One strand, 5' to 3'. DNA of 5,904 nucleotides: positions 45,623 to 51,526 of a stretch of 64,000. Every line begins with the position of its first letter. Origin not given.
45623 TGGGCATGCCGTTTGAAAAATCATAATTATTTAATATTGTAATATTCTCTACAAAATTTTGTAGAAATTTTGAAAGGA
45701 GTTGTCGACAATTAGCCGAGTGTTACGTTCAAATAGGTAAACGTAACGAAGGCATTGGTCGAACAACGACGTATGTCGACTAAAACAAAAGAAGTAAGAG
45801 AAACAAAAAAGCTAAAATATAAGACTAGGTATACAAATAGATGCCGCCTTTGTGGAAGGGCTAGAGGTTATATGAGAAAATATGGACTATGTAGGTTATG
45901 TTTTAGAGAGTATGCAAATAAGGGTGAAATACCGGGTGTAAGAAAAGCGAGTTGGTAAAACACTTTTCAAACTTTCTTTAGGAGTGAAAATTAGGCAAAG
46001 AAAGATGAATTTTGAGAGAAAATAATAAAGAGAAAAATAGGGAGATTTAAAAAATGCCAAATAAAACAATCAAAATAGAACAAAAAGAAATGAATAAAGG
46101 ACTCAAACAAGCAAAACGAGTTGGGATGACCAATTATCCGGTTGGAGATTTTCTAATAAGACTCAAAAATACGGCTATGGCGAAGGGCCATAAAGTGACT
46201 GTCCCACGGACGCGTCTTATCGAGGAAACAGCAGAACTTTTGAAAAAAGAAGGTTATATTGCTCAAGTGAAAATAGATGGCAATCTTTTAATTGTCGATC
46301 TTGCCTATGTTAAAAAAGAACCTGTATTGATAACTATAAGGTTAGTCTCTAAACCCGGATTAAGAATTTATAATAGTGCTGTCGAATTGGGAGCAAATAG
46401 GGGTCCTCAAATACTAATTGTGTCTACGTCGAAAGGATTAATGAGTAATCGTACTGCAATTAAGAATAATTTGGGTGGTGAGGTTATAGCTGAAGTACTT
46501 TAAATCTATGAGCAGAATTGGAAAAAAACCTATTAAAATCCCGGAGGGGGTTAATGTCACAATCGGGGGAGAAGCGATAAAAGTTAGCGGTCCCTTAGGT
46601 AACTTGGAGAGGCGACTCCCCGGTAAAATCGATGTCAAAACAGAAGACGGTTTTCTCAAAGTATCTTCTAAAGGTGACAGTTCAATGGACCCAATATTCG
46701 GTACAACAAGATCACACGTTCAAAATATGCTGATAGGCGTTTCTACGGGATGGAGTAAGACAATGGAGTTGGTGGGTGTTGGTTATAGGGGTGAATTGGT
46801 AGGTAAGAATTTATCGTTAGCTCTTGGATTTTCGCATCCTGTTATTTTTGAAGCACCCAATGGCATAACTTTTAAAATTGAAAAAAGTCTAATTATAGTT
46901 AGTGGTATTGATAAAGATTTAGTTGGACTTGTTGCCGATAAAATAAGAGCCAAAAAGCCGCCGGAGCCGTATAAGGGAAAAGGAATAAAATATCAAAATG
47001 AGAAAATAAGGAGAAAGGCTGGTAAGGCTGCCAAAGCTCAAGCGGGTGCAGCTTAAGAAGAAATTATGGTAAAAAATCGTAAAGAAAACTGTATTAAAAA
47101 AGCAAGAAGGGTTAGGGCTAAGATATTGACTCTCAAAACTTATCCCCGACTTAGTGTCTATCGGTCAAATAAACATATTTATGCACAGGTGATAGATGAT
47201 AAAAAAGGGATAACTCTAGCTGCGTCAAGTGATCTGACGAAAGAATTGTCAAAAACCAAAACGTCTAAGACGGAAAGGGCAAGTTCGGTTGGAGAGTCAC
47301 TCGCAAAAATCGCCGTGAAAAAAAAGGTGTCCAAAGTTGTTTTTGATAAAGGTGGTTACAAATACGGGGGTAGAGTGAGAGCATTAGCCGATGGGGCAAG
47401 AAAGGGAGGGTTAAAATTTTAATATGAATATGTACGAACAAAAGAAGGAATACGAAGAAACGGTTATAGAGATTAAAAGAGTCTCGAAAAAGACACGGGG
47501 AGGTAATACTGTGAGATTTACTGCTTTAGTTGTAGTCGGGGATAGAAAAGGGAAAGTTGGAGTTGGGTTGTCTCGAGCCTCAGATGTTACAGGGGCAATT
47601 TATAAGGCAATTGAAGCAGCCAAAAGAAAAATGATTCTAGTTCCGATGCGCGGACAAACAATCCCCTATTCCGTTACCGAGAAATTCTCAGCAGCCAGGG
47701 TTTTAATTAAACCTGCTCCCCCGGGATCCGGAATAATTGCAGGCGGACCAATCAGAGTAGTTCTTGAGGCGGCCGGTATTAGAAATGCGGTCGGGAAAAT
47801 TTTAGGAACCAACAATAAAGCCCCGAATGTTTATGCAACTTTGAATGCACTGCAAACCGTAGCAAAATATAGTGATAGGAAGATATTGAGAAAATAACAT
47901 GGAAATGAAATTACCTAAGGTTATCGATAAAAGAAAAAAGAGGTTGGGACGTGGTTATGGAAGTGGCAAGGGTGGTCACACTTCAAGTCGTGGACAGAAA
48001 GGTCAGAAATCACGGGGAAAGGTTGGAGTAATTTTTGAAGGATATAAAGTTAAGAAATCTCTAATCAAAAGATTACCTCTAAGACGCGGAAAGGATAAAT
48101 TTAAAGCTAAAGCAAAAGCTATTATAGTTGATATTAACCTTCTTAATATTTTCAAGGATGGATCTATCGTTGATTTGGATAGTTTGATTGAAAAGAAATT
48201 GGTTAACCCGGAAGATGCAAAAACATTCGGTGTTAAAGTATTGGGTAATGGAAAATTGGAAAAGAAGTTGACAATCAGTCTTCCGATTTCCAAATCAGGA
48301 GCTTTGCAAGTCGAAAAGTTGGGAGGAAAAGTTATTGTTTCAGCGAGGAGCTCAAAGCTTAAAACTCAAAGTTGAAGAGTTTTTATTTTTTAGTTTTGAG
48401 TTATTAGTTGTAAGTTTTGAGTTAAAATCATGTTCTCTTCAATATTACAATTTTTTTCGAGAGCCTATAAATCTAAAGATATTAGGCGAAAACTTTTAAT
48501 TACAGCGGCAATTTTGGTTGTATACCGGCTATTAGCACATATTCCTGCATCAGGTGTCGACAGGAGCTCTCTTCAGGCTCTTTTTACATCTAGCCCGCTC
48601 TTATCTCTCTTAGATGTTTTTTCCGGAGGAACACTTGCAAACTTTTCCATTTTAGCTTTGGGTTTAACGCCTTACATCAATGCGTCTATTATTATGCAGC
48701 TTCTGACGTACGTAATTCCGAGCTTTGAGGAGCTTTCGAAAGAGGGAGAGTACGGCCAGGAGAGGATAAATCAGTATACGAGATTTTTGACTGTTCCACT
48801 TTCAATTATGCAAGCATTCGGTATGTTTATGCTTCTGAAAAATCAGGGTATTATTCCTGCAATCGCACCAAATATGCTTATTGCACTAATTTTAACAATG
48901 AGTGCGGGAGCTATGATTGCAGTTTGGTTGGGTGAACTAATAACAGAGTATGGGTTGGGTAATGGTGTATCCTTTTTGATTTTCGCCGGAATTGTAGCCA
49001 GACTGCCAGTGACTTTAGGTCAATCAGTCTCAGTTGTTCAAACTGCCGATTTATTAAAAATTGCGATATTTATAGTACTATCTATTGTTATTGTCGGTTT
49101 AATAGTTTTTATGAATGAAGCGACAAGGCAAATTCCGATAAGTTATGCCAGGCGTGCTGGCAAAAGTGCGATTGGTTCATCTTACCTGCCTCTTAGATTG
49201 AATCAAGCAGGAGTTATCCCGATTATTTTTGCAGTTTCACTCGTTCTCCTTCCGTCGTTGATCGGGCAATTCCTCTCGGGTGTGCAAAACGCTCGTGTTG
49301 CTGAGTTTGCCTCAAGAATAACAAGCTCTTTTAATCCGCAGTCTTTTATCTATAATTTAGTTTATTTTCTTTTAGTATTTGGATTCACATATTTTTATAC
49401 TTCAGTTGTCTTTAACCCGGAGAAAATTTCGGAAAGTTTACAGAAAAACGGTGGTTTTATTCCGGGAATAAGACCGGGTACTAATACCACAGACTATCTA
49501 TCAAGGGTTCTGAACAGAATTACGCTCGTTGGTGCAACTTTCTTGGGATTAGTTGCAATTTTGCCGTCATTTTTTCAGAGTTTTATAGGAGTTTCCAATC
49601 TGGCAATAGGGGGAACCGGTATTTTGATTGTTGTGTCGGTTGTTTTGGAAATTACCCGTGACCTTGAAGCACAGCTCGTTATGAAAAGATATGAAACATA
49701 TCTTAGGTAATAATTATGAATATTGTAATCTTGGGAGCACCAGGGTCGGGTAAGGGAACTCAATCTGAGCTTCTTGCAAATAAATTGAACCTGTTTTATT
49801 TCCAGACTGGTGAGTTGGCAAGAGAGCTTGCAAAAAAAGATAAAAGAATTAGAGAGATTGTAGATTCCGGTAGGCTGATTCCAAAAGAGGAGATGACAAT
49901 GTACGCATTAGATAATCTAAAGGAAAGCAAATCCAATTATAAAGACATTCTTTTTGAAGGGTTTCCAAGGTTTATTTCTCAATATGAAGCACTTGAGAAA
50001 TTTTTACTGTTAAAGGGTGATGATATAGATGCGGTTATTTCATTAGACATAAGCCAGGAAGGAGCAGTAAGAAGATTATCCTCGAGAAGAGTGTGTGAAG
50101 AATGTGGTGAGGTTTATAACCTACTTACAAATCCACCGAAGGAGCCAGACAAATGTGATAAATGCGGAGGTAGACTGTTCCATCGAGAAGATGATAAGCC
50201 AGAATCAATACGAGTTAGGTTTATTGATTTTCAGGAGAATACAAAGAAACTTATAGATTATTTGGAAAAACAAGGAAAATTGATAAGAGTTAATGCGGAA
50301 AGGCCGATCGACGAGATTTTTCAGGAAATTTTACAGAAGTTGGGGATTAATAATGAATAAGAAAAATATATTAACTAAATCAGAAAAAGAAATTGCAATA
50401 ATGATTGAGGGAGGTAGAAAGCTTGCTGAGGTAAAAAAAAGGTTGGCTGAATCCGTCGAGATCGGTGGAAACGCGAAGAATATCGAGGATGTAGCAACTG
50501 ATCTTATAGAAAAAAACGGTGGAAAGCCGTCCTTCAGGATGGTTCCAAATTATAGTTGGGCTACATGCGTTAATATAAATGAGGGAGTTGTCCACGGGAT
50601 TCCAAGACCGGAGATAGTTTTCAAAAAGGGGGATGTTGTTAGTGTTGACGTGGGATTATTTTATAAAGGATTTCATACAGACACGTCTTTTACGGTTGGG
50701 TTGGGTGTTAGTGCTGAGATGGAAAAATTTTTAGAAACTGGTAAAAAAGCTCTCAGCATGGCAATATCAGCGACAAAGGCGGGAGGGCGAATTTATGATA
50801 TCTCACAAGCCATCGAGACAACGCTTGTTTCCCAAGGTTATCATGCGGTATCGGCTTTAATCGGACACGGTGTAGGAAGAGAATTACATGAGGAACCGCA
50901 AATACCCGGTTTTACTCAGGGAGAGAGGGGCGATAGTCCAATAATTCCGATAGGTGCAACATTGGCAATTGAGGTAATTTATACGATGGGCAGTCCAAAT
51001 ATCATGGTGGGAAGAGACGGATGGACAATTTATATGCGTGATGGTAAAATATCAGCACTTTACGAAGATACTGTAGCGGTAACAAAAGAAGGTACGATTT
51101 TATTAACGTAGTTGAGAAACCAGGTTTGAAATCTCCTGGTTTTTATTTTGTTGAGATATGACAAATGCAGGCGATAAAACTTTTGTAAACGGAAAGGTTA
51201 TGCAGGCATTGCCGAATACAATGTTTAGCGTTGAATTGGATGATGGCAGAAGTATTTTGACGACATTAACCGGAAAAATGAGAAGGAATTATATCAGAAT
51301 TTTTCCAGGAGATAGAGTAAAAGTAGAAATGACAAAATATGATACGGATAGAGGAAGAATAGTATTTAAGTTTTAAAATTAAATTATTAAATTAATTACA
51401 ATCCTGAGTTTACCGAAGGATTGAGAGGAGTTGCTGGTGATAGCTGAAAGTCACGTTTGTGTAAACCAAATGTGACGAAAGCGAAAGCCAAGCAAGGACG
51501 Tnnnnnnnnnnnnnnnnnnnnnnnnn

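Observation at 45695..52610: Family of four homologous ~75-nt structured elements in r-protein intergenic spacers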

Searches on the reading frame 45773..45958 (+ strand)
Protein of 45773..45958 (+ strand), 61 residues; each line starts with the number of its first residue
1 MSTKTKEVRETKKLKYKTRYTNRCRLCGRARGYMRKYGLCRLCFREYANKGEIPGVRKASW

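Call 10: search_protein_families(library=pfam, proteins=[window:45773-45958:+])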
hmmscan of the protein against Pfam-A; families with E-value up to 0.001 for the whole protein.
window:45773-45958:+ (61 aa): 1 family
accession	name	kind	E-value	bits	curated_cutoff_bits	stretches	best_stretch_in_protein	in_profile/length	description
PF00253.27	Ribosomal_S14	-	1.5e-24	85.9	27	1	14-60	6-54/54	Ribosomal protein S14p/S29e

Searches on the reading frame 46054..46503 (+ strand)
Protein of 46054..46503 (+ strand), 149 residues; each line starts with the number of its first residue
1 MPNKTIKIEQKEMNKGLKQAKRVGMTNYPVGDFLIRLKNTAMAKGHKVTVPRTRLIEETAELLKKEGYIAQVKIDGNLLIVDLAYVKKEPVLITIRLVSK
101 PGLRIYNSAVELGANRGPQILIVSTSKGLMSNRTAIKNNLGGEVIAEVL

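Call 10: search_protein_families(library=pfam, proteins=[window:46054-46503:+])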
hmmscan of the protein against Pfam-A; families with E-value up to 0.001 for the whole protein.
window:46054-46503:+ (149 aa): 1 family
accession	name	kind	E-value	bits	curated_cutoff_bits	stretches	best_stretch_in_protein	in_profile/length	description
PF00410.24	Ribosomal_S8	-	2e-28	99.3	24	1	29-148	2-125/126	Ribosomal protein S8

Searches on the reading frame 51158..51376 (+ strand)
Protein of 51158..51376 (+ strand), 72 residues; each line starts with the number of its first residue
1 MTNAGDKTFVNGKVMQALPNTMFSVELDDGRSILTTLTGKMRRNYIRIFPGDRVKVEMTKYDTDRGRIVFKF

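Call 10: search_protein_families(library=pfam, proteins=[window:51158-51376:+])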
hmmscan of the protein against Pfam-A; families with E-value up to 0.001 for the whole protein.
window:51158-51376:+ (72 aa): 1 family
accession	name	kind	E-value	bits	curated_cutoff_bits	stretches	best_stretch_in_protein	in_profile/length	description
PF01176.25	eIF-1a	-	1.3e-22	79.6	30.2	1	10-71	3-64/64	Translation initiation factor 1A / IF-1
